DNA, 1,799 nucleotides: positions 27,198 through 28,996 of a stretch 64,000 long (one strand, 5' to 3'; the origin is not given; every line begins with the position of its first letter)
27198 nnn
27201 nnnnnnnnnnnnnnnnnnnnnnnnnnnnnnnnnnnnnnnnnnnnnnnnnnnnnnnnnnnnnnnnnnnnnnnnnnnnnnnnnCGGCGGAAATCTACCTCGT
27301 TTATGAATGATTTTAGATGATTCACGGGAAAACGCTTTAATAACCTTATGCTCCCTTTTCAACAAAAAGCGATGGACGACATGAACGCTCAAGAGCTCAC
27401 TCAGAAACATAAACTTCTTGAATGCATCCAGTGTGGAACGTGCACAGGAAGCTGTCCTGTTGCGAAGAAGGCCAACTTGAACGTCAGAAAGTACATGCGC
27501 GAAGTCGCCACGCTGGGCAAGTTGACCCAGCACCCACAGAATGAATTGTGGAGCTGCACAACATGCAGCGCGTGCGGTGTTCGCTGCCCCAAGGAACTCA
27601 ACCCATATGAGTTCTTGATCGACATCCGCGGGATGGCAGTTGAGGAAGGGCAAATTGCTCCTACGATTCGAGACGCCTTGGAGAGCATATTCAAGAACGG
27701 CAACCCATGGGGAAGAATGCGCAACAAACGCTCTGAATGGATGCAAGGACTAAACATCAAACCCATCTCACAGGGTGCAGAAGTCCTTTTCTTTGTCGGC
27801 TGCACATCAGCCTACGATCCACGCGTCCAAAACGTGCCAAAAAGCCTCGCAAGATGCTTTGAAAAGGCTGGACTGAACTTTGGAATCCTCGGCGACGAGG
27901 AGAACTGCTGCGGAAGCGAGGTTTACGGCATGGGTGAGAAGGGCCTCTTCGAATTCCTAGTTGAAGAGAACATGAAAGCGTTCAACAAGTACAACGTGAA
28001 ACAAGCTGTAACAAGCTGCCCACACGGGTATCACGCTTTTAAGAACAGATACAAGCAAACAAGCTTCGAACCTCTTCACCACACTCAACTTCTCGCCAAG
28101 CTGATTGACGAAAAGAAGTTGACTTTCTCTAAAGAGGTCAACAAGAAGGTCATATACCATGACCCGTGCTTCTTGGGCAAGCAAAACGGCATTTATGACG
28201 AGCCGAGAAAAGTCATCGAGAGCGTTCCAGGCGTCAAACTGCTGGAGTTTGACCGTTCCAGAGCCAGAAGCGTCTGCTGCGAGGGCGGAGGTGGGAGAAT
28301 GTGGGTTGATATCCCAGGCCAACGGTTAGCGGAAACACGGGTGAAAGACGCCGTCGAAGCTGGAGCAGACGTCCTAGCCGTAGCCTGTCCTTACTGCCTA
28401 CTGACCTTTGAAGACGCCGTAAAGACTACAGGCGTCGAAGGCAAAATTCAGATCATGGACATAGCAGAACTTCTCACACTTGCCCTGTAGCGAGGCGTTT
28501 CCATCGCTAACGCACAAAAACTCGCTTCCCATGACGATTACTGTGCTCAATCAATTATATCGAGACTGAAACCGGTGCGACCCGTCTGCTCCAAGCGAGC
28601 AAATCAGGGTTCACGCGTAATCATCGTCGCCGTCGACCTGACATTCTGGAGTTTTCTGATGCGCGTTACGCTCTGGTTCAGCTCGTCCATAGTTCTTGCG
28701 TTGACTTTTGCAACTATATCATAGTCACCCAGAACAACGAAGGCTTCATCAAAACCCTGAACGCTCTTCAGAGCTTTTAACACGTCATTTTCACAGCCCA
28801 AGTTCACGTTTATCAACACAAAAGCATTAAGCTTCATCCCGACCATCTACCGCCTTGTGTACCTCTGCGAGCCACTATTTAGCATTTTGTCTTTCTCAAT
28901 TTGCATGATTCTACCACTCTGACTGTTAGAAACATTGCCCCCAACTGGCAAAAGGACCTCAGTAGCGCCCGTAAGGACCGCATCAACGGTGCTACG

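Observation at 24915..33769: Hydrogenase-less Hdr/MvhD/Nfn redox island adjacent to the ETF/beta-oxidation cluster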

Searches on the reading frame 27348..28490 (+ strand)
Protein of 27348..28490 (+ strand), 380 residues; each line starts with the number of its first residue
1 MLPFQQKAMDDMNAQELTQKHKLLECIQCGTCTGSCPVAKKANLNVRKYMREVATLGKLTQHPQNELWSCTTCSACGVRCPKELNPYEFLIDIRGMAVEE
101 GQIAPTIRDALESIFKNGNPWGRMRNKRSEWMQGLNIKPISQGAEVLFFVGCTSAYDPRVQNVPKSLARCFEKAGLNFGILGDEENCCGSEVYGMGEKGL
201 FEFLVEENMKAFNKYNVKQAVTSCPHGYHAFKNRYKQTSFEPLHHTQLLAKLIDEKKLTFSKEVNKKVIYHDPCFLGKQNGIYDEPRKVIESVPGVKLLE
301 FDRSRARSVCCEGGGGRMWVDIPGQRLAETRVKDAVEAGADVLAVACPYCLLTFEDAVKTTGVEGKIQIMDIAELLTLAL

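Call 3: search_protein_families(library=pfam, proteins=[window:27348-28490:+], max_evalue=0.001)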
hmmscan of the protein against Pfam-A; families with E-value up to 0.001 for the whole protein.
window:27348-28490:+ (380 aa): 6 families
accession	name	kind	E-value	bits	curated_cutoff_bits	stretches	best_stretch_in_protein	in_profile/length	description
PF02754.22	CCG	-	9.4e-30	103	20.6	2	268-354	1-84/85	Cysteine-rich domain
PF13183.11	Fer4_8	-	6.5e-11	43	27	1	23-83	2-67/68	4Fe-4S dicluster domain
PF13534.11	Fer4_17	-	3.5e-10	40.7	22.2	1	25-85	1-61/61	4Fe-4S dicluster domain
PF13237.11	Fer4_10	-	1.1e-07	32.1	25.5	1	25-81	8-53/53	4Fe-4S dicluster domain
PF13187.11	Fer4_9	-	2.6e-06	27.8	27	1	25-83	1-50/52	4Fe-4S dicluster domain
PF12838.12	Fer4_7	-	9.4e-05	23.2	27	1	26-82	2-50/52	4Fe-4S dicluster domain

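Call 43: search_solved_structures(query=window:27348-28490:+, max_evalue=0.001, show_alignments=2)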
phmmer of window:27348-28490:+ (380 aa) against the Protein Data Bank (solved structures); distinct sequences matched with E-value up to 0.001: 8.
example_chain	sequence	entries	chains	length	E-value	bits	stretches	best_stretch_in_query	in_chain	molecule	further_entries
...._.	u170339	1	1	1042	2.8e-56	194.5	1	65-377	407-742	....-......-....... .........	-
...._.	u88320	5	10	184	2.6e-17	66.2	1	23-126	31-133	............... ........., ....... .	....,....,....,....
9sfi_E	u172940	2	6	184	1.6e-16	63.6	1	22-116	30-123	H(2)/formate:CoB-CoM heterodisulfide,ferredoxin reductase subunit C2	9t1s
7bkb_C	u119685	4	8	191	1.7e-16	63.5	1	25-120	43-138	CoB--CoM heterodisulfide reductase subunit C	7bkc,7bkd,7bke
8rvv_C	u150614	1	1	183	1.2e-13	54.2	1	23-119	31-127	H(2):CoB-CoM heterodisulfide,ferredoxin reductase subunit C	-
8rvu_c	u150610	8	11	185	1.2e-13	54.1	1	23-119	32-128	H(2):CoB-CoM heterodisulfide,ferredoxin reductase subunit C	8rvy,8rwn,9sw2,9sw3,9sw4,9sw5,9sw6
8rvv_B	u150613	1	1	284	1.3e-06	30.9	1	259-379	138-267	H(2):CoB-CoM heterodisulfide,ferredoxin reductase subunit B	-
8rvu_b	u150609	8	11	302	1.8e-06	30.5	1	259-379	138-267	H(2):CoB-CoM heterodisulfide,ferredoxin reductase subunit B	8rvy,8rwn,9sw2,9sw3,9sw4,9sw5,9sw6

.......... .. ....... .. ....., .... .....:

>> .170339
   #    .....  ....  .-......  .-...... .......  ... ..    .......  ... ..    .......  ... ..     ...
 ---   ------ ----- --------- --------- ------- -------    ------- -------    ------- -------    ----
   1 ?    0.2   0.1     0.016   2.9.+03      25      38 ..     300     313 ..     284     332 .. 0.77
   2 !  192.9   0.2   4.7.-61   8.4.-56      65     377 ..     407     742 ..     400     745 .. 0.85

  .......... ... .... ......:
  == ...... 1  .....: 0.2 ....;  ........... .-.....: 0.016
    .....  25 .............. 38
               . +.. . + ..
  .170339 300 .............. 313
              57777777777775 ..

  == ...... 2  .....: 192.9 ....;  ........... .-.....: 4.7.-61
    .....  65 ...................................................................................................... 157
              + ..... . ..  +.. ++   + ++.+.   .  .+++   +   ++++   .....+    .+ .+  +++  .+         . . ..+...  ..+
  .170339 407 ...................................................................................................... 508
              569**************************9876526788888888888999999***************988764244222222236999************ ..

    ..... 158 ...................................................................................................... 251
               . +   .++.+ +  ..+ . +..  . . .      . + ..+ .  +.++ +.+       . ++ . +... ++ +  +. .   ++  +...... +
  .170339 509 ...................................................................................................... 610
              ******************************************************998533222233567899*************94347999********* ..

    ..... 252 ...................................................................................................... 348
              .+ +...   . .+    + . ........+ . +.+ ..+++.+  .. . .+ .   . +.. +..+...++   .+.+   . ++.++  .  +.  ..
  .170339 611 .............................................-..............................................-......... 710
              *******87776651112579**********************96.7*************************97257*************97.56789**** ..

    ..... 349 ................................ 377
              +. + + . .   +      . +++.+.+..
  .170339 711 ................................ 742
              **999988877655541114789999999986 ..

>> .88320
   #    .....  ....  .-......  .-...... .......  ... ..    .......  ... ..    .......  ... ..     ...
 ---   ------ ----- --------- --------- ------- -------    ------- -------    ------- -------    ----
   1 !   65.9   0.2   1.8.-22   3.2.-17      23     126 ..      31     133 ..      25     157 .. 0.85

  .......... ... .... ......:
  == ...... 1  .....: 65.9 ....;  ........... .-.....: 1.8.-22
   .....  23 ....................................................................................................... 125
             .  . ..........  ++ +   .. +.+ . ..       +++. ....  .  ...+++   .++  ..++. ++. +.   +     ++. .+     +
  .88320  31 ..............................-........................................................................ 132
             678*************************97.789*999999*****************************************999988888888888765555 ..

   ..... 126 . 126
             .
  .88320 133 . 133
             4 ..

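Call 47: search_protein_families(library=ncbifam, proteins=[window:27348-28490:+], max_evalue=0.00001)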
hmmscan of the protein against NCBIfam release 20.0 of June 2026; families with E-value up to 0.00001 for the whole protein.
window:27348-28490:+ (380 aa): 20 families
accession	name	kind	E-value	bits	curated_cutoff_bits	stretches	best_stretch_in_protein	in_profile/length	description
NF004898.0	PRK06259.1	equivalog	2.8e-54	184.5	385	1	9-378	119-486/488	fumarate reductase (CoM/CoB) subunit TfrB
NF045670.1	quin_L_LdhH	equivalog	1.9e-30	105.8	800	1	141-376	464-705/706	L-lactate dehydrogenase (quinone) large subunit LdhH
NF045663.1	diclust_near_Sec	equivalog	2.7e-25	88.6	530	1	24-358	307-622/759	pyridine nucleotide-disulfide oxidoreductase/dicluster-binding protein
TIGR03290.1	CoB_CoM_SS_C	equivalog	1.2e-23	83.6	160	1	25-119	3-97/144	CoB--CoM heterodisulfide reductase subunit C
NF008369.0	PRK11168.1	equivalog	7e-20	71.3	278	2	141-303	164-331/401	anaerobic glycerol-3-phosphate dehydrogenase subunit C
NF041779.1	hetero_SS_HdrC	equivalog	2.3e-14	53.3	350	1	25-102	32-108/198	ferredoxin:CoB-CoM heterodisulfide reductase subunit HdrC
NF041890.1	hdrC_Methbact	equivalog_domain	4.1e-14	52.6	270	1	16-108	21-112/192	ferredoxin:CoB-CoM heterodisulfide reductase subunit HdrC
NF045724.1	ferredox_TmcB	equivalog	4.3e-14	51.9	735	1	141-370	183-420/430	electron transfer complex ferredoxin TmcB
NF008434.0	PRK11274.1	equivalog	5.8e-14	51.8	333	1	20-102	19-106/409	glycolate oxidase subunit GlcF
NF045796.1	DsrK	equivalog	5.1e-11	41.9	400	1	68-346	118-408/453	sulfate reduction electron transfer complex DsrMKJOP subunit DsrK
NF038018.1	qmoC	equivalog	5.3e-10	39.3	300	1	22-104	16-98/360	quinone-interacting membrane-bound oxidoreductase complex subunit QmoC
NF045711.1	sulf_resp_HmcF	equivalog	3.3e-09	36.1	750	1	24-356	60-427/457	sulfate respiration complex iron-sulfur protein HmcF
TIGR03379.1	glycerol3P_GlpC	equivalog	7.8e-09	34.8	279.9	0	143-303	161-328/397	anaerobic glycerol-3-phosphate dehydrogenase subunit GlpC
NF004616.0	PRK05950.1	subfamily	4.2e-08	32.6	228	1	15-100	138-236/238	succinate dehydrogenase iron-sulfur subunit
TIGR00384.1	dhsB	subfamily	9.5e-08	31.7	88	1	13-88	129-216/222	succinate dehydrogenase and fumarate reductase iron-sulfur protein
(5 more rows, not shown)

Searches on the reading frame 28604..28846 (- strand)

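Call 3: search_protein_families(library=pfam, proteins=[window:28604-28846:-], max_evalue=0.001)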
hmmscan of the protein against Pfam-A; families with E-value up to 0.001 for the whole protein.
window:28604-28846:- (80 aa): 1 family
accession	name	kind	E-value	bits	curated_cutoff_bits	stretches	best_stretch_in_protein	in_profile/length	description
PF01037.27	AsnC_trans_reg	-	6.9e-12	45.5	25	1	10-76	1-69/73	Lrp/AsnC ligand binding domain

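Call 47: search_protein_families(library=ncbifam, proteins=[window:28604-28846:-], max_evalue=0.00001)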
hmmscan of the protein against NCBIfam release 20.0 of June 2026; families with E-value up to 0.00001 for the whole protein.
window:28604-28846:- (80 aa): 2 families
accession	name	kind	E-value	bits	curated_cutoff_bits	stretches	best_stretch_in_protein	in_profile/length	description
NF040947.1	trans_reg_LysM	equivalog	2.8e-11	43.3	180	1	5-76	59-131/136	HTH-type transcriptional regulator LysM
NF008384.0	PRK11179.1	equivalog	4.3e-08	33.1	227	1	4-77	67-142/153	transcriptional regulator AsnC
